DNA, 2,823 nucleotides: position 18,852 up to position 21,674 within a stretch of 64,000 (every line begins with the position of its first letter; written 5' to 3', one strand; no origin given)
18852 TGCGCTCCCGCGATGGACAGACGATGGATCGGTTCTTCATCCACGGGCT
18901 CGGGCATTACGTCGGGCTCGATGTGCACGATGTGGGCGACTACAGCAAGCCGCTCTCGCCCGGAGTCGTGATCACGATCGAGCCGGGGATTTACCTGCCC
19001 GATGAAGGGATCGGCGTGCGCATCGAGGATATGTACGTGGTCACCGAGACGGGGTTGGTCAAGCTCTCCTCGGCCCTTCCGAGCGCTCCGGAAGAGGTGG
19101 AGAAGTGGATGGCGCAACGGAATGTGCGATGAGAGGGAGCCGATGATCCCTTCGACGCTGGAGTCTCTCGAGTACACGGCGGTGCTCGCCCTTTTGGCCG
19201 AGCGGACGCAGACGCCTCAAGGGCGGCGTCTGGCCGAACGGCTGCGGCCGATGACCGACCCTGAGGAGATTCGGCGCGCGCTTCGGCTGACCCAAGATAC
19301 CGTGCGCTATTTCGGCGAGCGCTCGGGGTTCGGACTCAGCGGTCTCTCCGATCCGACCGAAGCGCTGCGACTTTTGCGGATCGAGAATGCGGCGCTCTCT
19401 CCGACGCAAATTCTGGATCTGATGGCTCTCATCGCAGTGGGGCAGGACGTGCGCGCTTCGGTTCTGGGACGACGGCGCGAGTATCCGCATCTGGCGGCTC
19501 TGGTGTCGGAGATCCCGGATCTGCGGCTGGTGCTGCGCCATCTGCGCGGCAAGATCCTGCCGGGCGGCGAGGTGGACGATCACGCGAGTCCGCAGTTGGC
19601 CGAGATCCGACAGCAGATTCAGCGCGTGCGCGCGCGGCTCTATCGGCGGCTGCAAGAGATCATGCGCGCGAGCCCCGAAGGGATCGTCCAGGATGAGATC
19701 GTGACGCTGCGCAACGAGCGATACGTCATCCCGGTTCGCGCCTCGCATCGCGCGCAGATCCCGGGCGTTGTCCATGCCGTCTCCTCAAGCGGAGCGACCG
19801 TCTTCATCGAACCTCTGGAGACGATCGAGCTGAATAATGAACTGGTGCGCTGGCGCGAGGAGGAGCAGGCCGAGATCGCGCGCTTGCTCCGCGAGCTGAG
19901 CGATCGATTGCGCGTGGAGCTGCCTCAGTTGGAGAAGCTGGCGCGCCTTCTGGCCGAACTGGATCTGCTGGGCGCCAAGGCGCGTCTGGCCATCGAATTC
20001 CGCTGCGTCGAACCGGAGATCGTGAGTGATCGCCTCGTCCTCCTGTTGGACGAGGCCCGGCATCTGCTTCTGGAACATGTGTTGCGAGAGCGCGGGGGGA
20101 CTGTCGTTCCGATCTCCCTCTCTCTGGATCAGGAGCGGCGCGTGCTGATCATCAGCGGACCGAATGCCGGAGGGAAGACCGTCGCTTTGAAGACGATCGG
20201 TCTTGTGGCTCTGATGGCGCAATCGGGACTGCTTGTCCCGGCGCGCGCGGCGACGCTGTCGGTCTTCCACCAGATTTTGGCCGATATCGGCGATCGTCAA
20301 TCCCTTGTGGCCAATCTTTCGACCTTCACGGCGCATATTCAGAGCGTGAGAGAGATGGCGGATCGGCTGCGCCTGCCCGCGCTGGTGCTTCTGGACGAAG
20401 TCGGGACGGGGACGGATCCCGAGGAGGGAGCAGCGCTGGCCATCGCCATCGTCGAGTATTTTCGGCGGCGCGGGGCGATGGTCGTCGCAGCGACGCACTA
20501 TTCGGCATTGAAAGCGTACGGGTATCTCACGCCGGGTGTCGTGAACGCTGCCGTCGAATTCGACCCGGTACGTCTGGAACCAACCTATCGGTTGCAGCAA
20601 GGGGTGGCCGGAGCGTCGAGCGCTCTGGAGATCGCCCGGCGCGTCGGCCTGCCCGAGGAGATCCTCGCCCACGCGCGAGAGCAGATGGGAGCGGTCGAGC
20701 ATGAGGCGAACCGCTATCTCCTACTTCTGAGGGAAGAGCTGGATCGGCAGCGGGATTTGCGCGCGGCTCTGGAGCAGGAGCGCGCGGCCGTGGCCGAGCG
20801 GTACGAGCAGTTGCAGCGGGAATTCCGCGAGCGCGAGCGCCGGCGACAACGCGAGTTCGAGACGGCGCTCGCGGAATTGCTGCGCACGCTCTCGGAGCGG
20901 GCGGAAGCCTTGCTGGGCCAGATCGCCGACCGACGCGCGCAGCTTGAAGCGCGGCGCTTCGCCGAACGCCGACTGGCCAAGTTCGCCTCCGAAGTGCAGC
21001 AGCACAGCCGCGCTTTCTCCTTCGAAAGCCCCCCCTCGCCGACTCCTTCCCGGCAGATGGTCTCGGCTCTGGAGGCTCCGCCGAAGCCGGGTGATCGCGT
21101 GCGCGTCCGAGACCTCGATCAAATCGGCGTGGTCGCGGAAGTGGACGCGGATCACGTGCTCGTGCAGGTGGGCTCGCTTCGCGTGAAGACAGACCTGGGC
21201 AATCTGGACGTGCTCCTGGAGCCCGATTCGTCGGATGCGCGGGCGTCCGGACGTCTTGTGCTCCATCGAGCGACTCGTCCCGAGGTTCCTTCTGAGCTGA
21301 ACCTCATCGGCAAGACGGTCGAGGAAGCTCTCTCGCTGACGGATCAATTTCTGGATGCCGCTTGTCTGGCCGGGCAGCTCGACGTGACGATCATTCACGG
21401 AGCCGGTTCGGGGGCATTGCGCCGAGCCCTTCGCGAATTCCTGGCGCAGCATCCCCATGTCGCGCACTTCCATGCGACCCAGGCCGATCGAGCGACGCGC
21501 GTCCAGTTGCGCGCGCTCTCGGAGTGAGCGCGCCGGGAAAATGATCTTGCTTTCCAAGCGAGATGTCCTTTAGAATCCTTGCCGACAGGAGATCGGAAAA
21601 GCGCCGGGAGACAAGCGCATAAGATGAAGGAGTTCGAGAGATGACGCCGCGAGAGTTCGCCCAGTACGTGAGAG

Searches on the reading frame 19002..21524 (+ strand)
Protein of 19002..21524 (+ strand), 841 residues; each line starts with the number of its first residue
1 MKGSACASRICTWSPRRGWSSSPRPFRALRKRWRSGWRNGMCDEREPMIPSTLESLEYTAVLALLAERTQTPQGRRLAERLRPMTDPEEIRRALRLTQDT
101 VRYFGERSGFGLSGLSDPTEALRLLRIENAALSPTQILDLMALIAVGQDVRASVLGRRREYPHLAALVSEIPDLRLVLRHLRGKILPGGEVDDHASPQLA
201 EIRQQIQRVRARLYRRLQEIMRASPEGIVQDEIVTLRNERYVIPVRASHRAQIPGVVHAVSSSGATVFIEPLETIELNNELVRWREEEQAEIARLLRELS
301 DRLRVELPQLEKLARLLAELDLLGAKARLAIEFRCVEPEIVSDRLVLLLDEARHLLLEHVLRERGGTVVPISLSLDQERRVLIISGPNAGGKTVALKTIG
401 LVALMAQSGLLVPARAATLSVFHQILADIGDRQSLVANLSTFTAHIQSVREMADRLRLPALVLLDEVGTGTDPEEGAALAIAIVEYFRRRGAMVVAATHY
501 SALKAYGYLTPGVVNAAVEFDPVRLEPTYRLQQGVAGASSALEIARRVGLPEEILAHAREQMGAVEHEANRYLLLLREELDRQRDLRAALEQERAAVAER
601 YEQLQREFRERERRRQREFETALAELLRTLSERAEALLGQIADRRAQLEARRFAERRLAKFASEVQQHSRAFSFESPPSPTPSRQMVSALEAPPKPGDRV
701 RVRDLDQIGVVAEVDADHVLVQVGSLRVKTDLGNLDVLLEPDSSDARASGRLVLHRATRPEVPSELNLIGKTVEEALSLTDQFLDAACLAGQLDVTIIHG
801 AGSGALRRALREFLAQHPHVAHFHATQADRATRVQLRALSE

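Call 51: search_protein_families(library=pfam, proteins=[window:19002-21524:+], max_evalue=0.00001)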
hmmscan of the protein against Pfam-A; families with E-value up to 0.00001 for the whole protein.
window:19002-21524:+ (841 aa): 4 families
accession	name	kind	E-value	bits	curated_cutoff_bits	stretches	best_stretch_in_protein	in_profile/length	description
PF00488.27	MutS_V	-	2.7e-35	122.5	30.2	1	382-563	1-185/188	MutS domain V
PF01713.27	Smr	-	1.2e-17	64.2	25.7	1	766-829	1-65/77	Smr domain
PF20297.4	MSSS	-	2.3e-10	40.4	26.8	1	696-735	1-42/42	MutS2 and Smr-associated SH3 domain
PF05192.23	MutS_III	-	7.4e-06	26.9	34.1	1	65-325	24-192/194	MutS domain III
